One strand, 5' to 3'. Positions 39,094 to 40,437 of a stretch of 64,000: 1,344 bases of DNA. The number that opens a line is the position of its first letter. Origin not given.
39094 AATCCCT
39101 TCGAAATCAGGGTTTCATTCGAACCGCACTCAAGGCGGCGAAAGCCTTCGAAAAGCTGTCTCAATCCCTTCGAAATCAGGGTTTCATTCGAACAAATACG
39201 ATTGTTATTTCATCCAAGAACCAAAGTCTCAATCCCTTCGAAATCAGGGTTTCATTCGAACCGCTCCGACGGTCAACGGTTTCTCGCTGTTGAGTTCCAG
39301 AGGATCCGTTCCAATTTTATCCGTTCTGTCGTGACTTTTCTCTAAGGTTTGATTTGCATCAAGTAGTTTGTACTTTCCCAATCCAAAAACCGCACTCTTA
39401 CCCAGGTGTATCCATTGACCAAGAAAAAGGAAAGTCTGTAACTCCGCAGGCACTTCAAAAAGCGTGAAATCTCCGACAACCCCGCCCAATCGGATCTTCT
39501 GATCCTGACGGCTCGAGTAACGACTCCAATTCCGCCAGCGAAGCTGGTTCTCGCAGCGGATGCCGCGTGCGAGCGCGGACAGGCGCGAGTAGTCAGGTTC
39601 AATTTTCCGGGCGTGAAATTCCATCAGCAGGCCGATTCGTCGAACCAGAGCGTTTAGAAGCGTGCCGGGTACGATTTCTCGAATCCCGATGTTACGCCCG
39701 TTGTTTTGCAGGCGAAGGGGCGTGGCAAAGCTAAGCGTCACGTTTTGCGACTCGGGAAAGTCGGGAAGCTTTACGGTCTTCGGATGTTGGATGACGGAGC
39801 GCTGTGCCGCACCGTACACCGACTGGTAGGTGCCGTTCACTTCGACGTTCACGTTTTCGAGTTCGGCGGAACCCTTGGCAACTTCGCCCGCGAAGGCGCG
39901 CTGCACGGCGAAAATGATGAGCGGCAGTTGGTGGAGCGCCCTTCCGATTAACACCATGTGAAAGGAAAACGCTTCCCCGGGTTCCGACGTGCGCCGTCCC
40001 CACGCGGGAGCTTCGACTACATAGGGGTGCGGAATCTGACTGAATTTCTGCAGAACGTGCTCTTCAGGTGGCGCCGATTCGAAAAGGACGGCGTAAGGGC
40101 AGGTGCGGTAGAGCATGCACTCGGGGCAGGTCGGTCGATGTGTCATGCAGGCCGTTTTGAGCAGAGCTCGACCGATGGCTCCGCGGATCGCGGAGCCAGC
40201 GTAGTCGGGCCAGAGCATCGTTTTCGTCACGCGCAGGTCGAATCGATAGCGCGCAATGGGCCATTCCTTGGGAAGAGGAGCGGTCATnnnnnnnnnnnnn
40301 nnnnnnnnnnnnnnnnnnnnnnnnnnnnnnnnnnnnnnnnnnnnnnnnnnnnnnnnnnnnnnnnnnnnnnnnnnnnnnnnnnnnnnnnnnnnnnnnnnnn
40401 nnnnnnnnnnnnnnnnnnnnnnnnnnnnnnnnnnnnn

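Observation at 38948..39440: CRISPR array embedded in cas operon; cas6 stop codon inside the terminal repeat and leader overlapping cas6 3' coding region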

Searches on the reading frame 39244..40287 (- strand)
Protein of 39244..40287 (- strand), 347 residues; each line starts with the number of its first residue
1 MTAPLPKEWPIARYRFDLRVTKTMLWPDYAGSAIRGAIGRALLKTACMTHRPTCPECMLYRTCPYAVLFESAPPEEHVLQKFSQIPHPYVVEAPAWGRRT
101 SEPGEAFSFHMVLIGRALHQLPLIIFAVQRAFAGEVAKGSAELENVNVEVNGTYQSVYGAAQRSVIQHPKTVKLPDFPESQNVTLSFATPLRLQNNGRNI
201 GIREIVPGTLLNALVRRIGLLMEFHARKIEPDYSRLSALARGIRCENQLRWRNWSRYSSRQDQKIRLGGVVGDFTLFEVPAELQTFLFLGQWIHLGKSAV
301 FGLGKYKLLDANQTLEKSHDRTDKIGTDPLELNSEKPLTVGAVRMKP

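Call 12: search_protein_families(library=pfam, proteins=[window:39244-40287:-], max_evalue=0.01)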
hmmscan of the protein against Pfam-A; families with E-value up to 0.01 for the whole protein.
window:39244-40287:- (347 aa): 1 family
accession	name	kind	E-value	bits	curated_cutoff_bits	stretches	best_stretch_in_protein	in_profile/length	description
PF10040.14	CRISPR_Cas6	-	2.2e-12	47.9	25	1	185-306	1-89/89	CRISPR-associated endoribonuclease Cas6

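Call 15: find_homologous_proteins(query=window:39247-40287:-, max_evalue=0.00001)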
Query window:39247-40287:- (347 aa): 569 proteins with E <= 0.00001 among 4412 candidates; the best 120 are listed.
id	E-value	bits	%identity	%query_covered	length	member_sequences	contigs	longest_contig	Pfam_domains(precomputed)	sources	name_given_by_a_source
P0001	4.3e-229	777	97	100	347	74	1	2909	PF27225.1,PF10040.15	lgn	-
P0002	1.7e-214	729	91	100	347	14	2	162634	PF27225.1,PF10040.15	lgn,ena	-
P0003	1.1e-212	723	90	100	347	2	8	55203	PF27225.1,PF10040.15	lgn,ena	-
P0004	2.9e-212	722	90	100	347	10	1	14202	PF27225.1,PF10040.15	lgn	-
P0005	6.8e-190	649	88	92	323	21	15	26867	PF27225.1,PF10040.15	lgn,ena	-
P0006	6.0e-128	445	61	89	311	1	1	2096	PF27225.1,PF10040.15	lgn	-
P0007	1.3e-124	434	56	99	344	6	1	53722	PF27225.1,PF10040.15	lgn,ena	-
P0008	3.7e-115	403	86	61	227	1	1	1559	PF27225.1,PF10040.15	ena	-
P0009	4.0e-100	353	52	88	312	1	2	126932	PF27225.1,PF10040.15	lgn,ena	-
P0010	1.2e-96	342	51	88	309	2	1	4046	PF27225.1,PF10040.15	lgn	-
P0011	2.0e-95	338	53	86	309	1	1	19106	PF27225.1,PF10040.15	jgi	jgi:hypothetical protein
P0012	1.4e-94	335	51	87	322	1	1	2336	PF27225.1,PF10040.15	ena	-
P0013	2.6e-94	334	50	87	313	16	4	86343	PF27225.1,PF10040.15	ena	-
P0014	6.2e-93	330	47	93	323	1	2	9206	PF27225.1,PF10040.15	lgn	-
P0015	2.9e-91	324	50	86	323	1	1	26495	PF27225.1,PF10040.15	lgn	-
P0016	3.0e-91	324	49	87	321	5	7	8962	PF27225.1,PF10040.15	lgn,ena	-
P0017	3.3e-91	324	50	86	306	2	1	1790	PF27225.1,PF10040.15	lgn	-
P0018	8.8e-91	323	51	88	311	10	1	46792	PF27225.1,PF10040.15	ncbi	-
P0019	1.4e-90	322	50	87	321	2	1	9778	PF27225.1,PF10040.15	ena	-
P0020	1.6e-90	322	49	91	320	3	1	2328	PF27225.1,PF10040.15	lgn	-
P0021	3.0e-90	321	50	86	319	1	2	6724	PF27225.1,PF10040.15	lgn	-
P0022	5.7e-90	320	49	86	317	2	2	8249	PF27225.1,PF10040.15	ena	-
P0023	1.6e-89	318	47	86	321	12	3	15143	PF27225.1,PF10040.15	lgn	-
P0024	4.3e-89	317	48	88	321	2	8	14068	PF27225.1,PF10040.15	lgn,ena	-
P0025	7.7e-89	316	49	87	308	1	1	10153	PF27225.1,PF10040.15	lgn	-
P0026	1.9e-88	315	48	86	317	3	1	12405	PF27225.1,PF10040.15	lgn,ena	-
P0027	4.9e-88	314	48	87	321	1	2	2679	PF27225.1,PF10040.15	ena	-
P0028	7.8e-88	313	49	86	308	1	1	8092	PF27225.1,PF10040.15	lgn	-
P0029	2.0e-87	312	49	87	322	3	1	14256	PF27225.1,PF10040.15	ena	-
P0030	2.3e-87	311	49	87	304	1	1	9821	PF27225.1,PF10040.15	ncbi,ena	-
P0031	2.7e-87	311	47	88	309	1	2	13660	PF27225.1,PF10040.15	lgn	-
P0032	2.7e-87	311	49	88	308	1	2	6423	PF27225.1,PF10040.15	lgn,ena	-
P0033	5.9e-87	310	50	86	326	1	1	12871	PF27225.1,PF10040.15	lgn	-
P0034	1.6e-86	309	48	87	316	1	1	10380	PF27225.1,PF10040.15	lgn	-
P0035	1.8e-86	308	52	88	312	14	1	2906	PF27225.1,PF10040.15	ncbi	-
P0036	1.9e-86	308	49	88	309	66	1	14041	PF27225.1,PF10040.15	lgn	-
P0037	1.9e-86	308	49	88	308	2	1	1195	PF27225.1,PF10040.15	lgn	-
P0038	2.0e-86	308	47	88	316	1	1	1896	PF27225.1,PF10040.15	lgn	-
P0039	5.1e-86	307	48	87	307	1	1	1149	PF27225.1,PF10040.15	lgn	-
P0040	8.4e-86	306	47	88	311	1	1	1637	PF27225.1,PF10040.15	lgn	-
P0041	1.3e-85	306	51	86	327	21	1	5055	PF27225.1,PF10040.15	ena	-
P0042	2.3e-85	305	47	87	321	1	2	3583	PF27225.1,PF10040.15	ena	-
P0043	2.7e-85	305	50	86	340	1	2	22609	PF27225.1,PF10040.15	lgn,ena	-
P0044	3.6e-85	304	47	89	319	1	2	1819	PF27225.1,PF10040.15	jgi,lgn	jgi:hypothetical protein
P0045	5.4e-85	304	46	87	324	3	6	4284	PF27225.1,PF10040.15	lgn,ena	-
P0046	6.1e-85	303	48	87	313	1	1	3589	PF27225.1,PF10040.15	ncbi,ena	-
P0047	6.7e-85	303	49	88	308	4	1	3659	PF27225.1,PF10040.15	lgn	-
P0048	1.1e-84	303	46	87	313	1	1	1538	PF27225.1,PF10040.15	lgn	-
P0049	1.1e-84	303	47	86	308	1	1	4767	PF27225.1,PF10040.15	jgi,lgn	jgi:hypothetical protein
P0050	1.1e-84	303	47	88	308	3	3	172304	PF27225.1,PF10040.15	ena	-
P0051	1.2e-84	302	48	86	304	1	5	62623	PF27225.1,PF10040.15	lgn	-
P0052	1.3e-84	302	48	87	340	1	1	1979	PF27225.1,PF10040.15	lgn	-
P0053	2.2e-84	302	51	86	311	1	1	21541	PF27225.1,PF10040.15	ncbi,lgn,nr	ncbi:MAG: CRISPR system precrRNA processing endoribonuclease RAMP protein Cas6 [Rhodocyclaceae bacte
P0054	5.3e-84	300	47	87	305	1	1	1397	PF27225.1,PF10040.15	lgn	-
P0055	6.8e-84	300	47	87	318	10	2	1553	PF27225.1,PF10040.15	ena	-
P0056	8.2e-84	300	47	87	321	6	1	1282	PF27225.1,PF10040.15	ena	-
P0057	1.2e-83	299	48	90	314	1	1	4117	PF27225.1,PF10040.15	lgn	-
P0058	1.3e-83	299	49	88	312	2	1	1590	PF27225.1,PF10040.15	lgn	-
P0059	1.5e-83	299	48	90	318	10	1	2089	PF27225.1,PF10040.15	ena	-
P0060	1.7e-83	299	44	88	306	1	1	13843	PF27225.1,PF10040.15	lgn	-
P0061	2.8e-83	298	47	88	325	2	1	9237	PF27225.1,PF10040.15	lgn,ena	-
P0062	4.7e-83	297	48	88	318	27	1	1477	PF27225.1,PF10040.15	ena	-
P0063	5.7e-83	297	47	87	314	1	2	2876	PF27225.1,PF10040.15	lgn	-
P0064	5.8e-83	297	47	88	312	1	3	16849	PF27225.1,PF10040.15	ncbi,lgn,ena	-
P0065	8.1e-83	296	48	87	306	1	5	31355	PF27225.1,PF10040.15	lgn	-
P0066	8.4e-83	296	48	87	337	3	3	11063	PF27225.1,PF10040.15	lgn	-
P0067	1.1e-82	296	48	88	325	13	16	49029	PF27225.1,PF10040.15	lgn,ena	-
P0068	1.6e-82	295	48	86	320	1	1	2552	PF27225.1,PF10040.15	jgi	jgi:hypothetical protein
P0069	1.6e-82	295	46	87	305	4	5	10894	PF27225.1,PF10040.15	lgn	-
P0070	1.7e-82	295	47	88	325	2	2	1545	PF27225.1,PF10040.15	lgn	-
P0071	2.0e-82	295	46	87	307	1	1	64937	PF27225.1,PF10040.15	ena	-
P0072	2.4e-82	295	48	88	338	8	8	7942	PF27225.1,PF10040.15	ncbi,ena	-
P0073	2.6e-82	295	45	87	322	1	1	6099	PF27225.1,PF10040.15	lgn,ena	-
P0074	2.6e-82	295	47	87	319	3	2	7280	PF27225.1,PF10040.15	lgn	-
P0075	3.2e-82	294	48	86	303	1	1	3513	PF27225.1,PF10040.15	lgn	-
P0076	3.8e-82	294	47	86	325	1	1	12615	PF27225.1,PF10040.15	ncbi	-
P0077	4.2e-82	294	45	88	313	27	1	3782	PF27225.1,PF10040.15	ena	-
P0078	7.5e-82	293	46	87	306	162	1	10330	PF27225.1,PF10040.15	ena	-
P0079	8.8e-82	293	46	87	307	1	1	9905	PF27225.1,PF10040.15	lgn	-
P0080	9.5e-82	293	49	86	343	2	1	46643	PF27225.1,PF10040.15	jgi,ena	jgi:hypothetical protein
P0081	1.1e-81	293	44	88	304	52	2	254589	PF27225.1,PF10040.15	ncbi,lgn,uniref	ncbi:CRISPR system precrRNA processing endoribonuclease RAMP protein Cas6 [Gallibacterium anatis]|un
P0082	1.2e-81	293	47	88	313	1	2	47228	PF27225.1,PF10040.15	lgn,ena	-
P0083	1.2e-81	293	44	89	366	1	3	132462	PF27225.1,PF10040.15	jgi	jgi:hypothetical protein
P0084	1.3e-81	292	46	87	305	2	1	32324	PF27225.1,PF10040.15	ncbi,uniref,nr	ncbi:CRISPR-associated protein Cas6 [Gallibacterium genomosp. 3]|uniref:CRISPR-associated protein Ca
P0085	2.2e-81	292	47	88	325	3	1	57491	PF27225.1,PF10040.15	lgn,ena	-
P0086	2.7e-81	291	46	87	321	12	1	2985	PF27225.1,PF10040.15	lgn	-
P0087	3.5e-81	291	46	88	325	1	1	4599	PF27225.1,PF10040.15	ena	-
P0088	4.9e-81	291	45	86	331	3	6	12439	PF27225.1,PF10040.15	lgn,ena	-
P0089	7.0e-81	290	47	86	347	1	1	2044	PF27225.1,PF10040.15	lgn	-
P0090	8.5e-81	290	49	86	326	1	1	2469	PF27225.1,PF10040.15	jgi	-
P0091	9.9e-81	290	48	86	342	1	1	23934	PF27225.1,PF10040.15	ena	-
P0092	1.5e-80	289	49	86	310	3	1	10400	PF27225.1,PF10040.15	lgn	-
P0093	1.5e-80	289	45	86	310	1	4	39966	PF27225.1,PF10040.15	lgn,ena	-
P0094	1.5e-80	289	45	86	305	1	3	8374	PF27225.1,PF10040.15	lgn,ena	-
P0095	1.8e-80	289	46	87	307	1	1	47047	PF27225.1,PF10040.15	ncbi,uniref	ncbi:CRISPR system precrRNA processing endoribonuclease RAMP protein Cas6 [Gallibacterium melopsitta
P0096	2.0e-80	289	45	92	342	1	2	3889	PF27225.1,PF10040.15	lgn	-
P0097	2.0e-80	289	48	86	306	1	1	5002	PF27225.1,PF10040.15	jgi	jgi:hypothetical protein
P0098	2.1e-80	289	46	88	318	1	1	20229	PF27225.1,PF10040.15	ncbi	-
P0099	3.3e-80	288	45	88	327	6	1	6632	PF27225.1,PF10040.15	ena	-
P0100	3.5e-80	288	44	87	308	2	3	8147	PF27225.1,PF10040.15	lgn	-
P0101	4.9e-80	287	46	87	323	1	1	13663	PF27225.1,PF10040.15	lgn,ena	-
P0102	5.1e-80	287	44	88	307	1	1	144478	PF27225.1,PF10040.15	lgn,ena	-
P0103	5.7e-80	287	45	87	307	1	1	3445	PF27225.1,PF10040.15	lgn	-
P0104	6.3e-80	287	45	86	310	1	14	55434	PF27225.1,PF10040.15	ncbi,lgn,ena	-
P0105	6.7e-80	287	48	86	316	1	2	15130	PF27225.1,PF10040.15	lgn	-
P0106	7.8e-80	287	48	88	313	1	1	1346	PF27225.1,PF10040.15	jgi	jgi:hypothetical protein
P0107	7.8e-80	287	45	86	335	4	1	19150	PF27225.1,PF10040.15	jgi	jgi:hypothetical protein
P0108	8.6e-80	286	45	87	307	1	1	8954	PF27225.1,PF10040.15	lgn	-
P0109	8.8e-80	286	48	87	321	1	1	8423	PF27225.1,PF10040.15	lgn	-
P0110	9.2e-80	286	47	87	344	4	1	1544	PF27225.1,PF10040.15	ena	-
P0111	1.0e-79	286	45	87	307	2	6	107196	PF27225.1,PF10040.15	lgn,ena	-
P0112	1.2e-79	286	45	86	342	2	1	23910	PF27225.1,PF10040.15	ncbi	-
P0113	1.8e-79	285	47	86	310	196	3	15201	PF27225.1,PF10040.15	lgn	-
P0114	1.9e-79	285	47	88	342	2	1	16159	PF27225.1,PF10040.15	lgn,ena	-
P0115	2.1e-79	285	45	86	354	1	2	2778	PF27225.1,PF10040.15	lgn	-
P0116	2.6e-79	285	48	88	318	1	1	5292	PF27225.1,PF10040.15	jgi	jgi:hypothetical protein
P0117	2.9e-79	285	47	86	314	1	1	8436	PF27225.1,PF10040.15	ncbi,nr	ncbi:MAG: CRISPR system precrRNA processing endoribonuclease RAMP protein Cas6 [Rhodocyclaceae bacte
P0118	3.4e-79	285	47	87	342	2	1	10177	PF27225.1,PF10040.15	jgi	-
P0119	4.3e-79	284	44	87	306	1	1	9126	PF27225.1,PF10040.15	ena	-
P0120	4.4e-79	284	45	89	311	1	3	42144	PF27225.1,PF10040.15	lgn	-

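Call 17: find_encoding_contigs(protein=P0002, flank=10000, max_places=3)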
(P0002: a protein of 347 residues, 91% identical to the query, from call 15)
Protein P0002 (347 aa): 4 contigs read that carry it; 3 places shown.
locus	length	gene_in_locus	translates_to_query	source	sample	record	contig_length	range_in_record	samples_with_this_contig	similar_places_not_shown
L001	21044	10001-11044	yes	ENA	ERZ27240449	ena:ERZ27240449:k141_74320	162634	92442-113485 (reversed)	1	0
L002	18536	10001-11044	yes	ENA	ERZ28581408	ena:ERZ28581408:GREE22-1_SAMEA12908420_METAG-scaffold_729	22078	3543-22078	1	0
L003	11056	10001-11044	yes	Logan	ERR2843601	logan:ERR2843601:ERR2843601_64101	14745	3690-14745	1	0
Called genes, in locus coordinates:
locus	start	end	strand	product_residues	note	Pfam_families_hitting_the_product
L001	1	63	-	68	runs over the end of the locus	-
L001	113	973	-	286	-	PF01734:Patatin, PF19890:DUF6363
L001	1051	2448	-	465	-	PF00209:SNF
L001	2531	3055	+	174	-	-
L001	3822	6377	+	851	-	PF18211:Csm1_B, PF22335:Cas10-Cmr2_palm2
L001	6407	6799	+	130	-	PF03750:Csm2_III-A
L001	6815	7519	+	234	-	PF03787:RAMPs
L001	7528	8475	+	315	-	-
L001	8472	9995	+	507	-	PF03787:RAMPs (weak)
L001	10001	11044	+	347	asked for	PF27225:AF_1859_N, PF10040:CRISPR_Cas6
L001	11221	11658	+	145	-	-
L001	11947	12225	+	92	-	PF09827:CRISPR_Cas2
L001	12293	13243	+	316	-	PF01867:Cas_Cas1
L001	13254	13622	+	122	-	PF09827:CRISPR_Cas2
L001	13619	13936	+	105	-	PF09652:Cas_VVA1548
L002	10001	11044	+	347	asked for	PF27225:AF_1859_N, PF10040:CRISPR_Cas6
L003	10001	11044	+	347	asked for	PF27225:AF_1859_N, PF10040:CRISPR_Cas6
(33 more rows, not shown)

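Call 18: find_encoding_contigs(protein=P0003, flank=10000, max_places=4)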
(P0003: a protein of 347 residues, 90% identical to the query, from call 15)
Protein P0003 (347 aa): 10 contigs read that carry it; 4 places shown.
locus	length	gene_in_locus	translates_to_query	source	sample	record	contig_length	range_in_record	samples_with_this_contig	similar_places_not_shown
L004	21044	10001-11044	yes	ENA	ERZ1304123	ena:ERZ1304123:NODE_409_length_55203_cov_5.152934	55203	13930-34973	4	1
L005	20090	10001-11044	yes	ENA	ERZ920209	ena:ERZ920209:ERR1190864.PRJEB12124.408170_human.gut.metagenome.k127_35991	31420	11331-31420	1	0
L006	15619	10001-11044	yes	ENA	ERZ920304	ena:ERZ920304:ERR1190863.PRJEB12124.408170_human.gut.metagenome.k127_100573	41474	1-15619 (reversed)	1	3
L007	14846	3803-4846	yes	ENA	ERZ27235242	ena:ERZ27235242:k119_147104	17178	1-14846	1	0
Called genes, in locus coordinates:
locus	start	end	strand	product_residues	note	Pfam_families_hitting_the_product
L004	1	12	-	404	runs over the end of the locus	PF13173:AAA_14, PF13635:DUF4143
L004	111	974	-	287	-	PF01734:Patatin, PF19890:DUF6363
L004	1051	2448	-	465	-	PF00209:SNF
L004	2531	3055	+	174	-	-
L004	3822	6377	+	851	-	PF18211:Csm1_B, PF22335:Cas10-Cmr2_palm2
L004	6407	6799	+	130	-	PF03750:Csm2_III-A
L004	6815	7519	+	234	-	PF03787:RAMPs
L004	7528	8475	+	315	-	-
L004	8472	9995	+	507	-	PF03787:RAMPs (weak)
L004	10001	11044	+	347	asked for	PF27225:AF_1859_N, PF10040:CRISPR_Cas6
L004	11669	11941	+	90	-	PF09827:CRISPR_Cas2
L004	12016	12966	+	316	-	PF01867:Cas_Cas1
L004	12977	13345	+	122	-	PF09827:CRISPR_Cas2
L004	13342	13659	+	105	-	PF09652:Cas_VVA1548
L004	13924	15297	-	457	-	PF01548:DEDD_Tnp_IS110, PF02371:Transposase_20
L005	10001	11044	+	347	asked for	PF27225:AF_1859_N, PF10040:CRISPR_Cas6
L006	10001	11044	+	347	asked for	PF27225:AF_1859_N, PF10040:CRISPR_Cas6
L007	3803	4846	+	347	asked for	PF27225:AF_1859_N, PF10040:CRISPR_Cas6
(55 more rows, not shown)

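Call 19: find_encoding_contigs(protein=P0005, flank=10000, max_places=4)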
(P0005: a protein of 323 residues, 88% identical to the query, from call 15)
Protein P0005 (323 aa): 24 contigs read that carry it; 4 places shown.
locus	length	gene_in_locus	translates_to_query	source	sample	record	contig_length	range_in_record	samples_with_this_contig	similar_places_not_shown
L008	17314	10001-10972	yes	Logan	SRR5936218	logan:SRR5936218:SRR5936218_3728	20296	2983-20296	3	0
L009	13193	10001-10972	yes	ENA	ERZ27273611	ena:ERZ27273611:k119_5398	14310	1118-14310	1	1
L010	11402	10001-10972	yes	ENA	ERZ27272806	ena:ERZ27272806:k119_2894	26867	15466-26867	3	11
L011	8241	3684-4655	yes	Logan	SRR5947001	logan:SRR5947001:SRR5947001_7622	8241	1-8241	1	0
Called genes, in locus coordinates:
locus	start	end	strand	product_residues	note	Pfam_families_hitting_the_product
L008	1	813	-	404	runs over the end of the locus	PF13173:AAA_14, PF13635:DUF4143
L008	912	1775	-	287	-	PF01734:Patatin, PF19890:DUF6363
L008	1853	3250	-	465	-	PF00209:SNF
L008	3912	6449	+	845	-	PF18211:Csm1_B, PF22335:Cas10-Cmr2_palm2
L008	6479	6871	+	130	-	PF03750:Csm2_III-A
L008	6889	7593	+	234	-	PF03787:RAMPs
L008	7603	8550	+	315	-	-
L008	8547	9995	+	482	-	PF03787:RAMPs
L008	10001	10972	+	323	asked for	PF27225:AF_1859_N, PF10040:CRISPR_Cas6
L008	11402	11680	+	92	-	PF09827:CRISPR_Cas2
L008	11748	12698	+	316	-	PF01867:Cas_Cas1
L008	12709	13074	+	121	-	PF09827:CRISPR_Cas2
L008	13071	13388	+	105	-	PF09652:Cas_VVA1548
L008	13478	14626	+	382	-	PF23400:CARF_Card1, PF09002:Card1_endonuc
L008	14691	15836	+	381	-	PF09623:Cas_NE0113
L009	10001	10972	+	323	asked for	PF27225:AF_1859_N, PF10040:CRISPR_Cas6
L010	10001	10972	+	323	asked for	PF27225:AF_1859_N, PF10040:CRISPR_Cas6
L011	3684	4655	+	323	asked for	PF27225:AF_1859_N, PF10040:CRISPR_Cas6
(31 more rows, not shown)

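Call 20: find_encoding_contigs(protein=P0007, flank=10000, max_places=3)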
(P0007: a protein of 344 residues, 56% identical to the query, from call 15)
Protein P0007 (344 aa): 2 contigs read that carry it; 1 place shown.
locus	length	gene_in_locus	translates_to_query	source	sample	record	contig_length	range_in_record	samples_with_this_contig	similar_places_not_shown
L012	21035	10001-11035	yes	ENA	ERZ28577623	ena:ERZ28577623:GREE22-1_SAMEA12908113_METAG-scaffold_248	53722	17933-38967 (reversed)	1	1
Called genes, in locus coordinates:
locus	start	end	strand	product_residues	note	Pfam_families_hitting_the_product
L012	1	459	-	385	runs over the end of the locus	PF13609:Porin_4, PF00267:Porin_1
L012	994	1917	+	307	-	PF00892:EamA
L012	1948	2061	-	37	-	-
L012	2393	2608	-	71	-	-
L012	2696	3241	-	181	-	PF00248:Aldo_ket_red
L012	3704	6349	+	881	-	PF18211:Csm1_B, PF22335:Cas10-Cmr2_palm2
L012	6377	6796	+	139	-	PF03750:Csm2_III-A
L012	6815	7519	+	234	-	PF03787:RAMPs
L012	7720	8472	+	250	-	-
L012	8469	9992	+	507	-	-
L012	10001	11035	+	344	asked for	PF27225:AF_1859_N, PF10040:CRISPR_Cas6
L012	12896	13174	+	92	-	PF09827:CRISPR_Cas2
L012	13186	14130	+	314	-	PF01867:Cas_Cas1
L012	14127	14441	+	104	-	PF09827:CRISPR_Cas2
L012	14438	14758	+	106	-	PF09652:Cas_VVA1548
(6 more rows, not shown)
